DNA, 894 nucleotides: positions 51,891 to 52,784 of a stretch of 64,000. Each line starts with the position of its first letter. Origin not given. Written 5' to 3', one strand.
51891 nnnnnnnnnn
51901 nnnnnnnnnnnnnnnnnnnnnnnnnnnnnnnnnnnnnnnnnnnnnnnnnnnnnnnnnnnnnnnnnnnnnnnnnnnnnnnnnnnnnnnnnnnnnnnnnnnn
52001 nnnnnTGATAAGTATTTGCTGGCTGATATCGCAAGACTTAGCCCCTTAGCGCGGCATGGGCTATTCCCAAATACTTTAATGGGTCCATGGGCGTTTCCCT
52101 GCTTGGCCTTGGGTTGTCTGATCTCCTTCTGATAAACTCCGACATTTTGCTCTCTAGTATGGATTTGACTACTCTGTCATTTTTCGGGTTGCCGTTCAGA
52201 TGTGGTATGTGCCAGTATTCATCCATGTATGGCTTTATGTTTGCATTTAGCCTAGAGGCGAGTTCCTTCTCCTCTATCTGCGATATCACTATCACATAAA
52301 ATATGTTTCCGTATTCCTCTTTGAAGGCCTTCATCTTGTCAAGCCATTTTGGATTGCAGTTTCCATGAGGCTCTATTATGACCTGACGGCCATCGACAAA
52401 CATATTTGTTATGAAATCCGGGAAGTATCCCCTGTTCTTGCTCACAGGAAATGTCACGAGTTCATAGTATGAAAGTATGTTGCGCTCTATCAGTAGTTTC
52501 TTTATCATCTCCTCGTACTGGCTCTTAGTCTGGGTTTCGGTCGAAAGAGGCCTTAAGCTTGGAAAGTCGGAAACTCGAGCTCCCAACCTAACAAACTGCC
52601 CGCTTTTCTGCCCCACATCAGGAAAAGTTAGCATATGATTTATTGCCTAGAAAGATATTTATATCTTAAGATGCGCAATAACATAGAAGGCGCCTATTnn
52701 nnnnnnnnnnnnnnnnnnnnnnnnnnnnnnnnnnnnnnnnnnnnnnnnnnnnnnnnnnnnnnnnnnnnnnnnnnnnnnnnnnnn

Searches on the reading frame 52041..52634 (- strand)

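Call 3: search_protein_families(library=pfam, proteins=[window:52041-52634:-], max_evalue=1)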
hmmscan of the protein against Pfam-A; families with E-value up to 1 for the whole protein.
window:52041-52634:- (198 aa): 1 family
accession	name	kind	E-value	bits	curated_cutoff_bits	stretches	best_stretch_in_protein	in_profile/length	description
PF18801.6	RapH_N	-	0.044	14.2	27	1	34-62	27-55/62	response regulator aspartate phosphatase H, N terminal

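Call 6: search_protein_families(library=ncbifam, proteins=[window:52041-52634:-], max_evalue=1)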
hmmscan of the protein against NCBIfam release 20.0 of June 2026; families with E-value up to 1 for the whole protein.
window:52041-52634:- (198 aa): 1 family
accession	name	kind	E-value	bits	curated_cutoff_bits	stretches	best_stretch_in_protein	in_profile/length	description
NF052372.1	HP0838_fam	equivalog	0.12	12.1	200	1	32-118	26-117/170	HP0838 family lipoprotein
